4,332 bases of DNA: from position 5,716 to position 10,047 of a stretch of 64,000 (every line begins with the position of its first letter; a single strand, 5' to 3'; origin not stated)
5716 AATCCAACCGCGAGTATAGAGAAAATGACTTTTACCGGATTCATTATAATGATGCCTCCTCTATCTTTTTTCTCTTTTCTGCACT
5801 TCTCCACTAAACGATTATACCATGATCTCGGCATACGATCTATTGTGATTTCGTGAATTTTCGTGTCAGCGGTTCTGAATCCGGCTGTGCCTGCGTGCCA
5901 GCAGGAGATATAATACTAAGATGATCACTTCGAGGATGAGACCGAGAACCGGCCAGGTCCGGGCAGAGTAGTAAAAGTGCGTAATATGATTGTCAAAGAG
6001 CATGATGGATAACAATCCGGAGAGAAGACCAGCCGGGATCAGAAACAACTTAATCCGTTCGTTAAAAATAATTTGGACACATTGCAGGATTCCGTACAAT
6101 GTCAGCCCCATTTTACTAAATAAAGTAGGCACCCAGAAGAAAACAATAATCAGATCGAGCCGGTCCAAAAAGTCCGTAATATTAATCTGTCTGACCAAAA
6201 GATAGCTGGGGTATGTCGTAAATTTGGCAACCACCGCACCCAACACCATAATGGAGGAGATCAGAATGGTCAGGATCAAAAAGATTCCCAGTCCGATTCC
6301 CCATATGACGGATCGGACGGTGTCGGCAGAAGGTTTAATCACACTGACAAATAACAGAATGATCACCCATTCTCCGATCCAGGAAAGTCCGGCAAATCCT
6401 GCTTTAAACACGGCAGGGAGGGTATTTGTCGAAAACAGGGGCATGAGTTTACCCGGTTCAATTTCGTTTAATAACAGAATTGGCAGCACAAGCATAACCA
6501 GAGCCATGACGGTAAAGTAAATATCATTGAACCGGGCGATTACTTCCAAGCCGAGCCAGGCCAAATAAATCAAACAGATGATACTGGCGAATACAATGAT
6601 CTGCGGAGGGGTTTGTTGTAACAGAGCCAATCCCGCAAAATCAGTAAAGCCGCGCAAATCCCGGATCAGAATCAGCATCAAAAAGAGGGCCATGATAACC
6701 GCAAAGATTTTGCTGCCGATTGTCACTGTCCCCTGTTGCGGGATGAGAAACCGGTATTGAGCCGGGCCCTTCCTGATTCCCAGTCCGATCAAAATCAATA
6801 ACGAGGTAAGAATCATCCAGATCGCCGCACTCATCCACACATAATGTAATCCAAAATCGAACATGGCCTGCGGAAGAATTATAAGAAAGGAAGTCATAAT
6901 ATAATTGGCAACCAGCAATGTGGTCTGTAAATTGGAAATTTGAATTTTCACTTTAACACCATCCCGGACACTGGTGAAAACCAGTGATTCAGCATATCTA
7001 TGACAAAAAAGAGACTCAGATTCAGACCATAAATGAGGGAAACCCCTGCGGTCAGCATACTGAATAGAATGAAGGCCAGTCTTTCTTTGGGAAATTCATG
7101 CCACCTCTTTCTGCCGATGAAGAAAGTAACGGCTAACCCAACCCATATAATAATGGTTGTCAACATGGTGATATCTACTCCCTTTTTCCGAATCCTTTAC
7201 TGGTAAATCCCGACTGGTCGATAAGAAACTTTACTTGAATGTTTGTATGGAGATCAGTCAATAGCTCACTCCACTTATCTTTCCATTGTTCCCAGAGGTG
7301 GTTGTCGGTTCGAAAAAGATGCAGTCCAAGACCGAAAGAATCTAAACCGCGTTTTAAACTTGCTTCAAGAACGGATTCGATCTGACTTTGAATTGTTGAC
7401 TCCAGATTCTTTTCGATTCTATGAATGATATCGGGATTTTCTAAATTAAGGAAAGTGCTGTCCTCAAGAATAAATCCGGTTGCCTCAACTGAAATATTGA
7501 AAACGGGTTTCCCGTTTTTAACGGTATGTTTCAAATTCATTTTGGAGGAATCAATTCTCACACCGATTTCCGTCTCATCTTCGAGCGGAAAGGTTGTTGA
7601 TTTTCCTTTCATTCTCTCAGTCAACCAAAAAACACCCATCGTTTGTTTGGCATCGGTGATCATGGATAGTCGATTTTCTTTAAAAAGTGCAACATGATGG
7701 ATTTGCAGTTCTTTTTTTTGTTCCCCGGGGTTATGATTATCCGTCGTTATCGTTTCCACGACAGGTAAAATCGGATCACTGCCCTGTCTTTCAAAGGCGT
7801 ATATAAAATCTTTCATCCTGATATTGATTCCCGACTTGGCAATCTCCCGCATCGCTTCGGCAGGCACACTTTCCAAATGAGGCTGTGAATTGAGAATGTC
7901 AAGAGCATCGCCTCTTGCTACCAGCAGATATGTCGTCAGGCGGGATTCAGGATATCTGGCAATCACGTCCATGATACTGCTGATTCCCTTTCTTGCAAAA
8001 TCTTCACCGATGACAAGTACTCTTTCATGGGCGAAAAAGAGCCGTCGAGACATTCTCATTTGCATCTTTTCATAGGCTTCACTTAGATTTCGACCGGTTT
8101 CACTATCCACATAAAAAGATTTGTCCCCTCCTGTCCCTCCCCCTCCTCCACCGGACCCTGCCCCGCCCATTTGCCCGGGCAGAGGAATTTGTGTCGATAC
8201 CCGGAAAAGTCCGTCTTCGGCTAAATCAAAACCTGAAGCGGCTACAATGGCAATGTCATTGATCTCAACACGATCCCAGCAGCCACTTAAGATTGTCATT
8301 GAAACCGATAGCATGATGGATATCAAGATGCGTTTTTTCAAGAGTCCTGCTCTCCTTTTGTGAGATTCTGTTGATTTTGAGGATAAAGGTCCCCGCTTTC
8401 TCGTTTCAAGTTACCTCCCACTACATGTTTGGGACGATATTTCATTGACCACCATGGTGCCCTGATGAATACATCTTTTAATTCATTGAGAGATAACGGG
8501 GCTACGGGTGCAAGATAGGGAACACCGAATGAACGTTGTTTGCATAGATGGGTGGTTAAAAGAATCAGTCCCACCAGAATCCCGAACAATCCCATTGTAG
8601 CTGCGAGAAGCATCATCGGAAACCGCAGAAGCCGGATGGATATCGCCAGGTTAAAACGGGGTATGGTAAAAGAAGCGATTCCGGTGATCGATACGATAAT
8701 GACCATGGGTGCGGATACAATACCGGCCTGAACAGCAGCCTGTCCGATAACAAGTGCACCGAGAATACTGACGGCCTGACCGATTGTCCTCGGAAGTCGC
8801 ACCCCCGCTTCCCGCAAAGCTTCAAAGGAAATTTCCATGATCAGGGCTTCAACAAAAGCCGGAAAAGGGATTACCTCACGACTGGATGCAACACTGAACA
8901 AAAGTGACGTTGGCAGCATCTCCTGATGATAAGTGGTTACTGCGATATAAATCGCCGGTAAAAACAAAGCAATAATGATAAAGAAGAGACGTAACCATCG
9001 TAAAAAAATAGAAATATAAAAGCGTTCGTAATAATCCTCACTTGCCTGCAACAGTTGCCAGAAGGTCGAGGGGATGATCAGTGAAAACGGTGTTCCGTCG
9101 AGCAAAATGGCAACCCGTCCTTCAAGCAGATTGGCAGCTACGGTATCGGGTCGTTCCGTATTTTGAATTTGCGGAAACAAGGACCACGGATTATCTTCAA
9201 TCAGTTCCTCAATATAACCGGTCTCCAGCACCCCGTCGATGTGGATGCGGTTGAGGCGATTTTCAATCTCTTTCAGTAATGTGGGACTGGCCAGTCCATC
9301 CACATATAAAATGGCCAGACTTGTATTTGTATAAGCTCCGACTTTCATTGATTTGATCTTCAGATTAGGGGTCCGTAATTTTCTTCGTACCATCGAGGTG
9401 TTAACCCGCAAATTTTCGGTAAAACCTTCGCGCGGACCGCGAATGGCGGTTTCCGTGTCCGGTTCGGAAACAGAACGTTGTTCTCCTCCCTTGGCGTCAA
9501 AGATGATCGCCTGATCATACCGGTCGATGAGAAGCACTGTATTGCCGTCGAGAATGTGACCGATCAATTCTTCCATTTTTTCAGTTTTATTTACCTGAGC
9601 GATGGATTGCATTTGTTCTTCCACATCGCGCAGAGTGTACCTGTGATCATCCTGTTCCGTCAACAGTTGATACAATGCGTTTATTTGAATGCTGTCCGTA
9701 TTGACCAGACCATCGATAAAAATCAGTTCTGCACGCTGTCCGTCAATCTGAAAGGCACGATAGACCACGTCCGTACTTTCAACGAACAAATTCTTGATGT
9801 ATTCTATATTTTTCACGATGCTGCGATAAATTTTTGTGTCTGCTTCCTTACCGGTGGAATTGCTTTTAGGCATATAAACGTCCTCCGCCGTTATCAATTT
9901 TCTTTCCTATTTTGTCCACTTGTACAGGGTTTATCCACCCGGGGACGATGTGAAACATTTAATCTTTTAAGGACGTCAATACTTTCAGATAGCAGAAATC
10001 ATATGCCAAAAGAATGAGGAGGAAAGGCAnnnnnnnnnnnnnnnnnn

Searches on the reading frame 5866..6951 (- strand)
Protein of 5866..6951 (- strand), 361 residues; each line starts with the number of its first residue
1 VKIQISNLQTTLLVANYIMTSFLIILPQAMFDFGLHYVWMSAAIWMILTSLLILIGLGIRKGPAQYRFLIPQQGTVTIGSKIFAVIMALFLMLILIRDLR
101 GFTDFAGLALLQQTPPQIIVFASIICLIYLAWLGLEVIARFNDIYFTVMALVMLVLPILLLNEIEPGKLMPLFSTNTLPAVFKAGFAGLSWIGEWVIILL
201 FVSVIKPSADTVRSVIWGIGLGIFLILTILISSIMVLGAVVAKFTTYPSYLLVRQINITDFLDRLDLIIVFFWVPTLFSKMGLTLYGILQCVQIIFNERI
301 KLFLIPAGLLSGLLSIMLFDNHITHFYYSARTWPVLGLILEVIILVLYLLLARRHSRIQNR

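Call 27: search_protein_families(library=pfam, proteins=[window:5866-6951:-], max_evalue=0.00001)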
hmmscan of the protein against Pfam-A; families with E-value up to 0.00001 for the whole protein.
window:5866-6951:- (361 aa): 1 family
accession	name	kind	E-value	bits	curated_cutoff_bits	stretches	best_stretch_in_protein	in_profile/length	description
PF03845.19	Spore_permease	-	1.9e-31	109.6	23.4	1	4-320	1-317/321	Spore germination protein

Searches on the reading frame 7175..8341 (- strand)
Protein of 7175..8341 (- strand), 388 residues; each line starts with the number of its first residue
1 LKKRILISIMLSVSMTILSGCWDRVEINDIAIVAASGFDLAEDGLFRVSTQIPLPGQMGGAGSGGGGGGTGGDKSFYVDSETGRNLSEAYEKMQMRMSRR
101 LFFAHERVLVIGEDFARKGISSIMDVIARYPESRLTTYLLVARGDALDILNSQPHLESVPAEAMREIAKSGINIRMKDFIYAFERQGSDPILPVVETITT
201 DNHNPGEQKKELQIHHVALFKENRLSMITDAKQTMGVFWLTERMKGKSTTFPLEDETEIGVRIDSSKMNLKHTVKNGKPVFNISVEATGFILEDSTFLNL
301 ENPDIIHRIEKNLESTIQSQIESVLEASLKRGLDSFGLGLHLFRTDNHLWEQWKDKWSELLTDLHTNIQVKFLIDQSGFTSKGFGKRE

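Call 27: search_protein_families(library=pfam, proteins=[window:7175-8341:-], max_evalue=0.00001)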
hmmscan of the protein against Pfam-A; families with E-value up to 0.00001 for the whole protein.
window:7175-8341:- (388 aa): 2 families
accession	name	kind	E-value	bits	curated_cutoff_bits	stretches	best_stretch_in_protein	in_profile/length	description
PF25198.1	Spore_GerAC_N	-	1.2e-44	152.7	27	1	23-196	1-175/176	Spore germination protein N-terminal domain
PF05504.16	Spore_GerAC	-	5.1e-30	105.3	23.6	1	217-378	3-167/167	Spore germination B3/ GerAC like, C-terminal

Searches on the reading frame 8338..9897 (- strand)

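Call 27: search_protein_families(library=pfam, proteins=[window:8338-9897:-], max_evalue=0.00001)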
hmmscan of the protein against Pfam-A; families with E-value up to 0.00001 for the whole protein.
window:8338-9897:- (519 aa): 1 family
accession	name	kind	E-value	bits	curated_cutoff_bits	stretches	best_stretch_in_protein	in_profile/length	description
PF03323.18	GerA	-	4.1e-199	662.4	27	1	32-490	1-465/466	Bacillus/Clostridium GerA spore germination protein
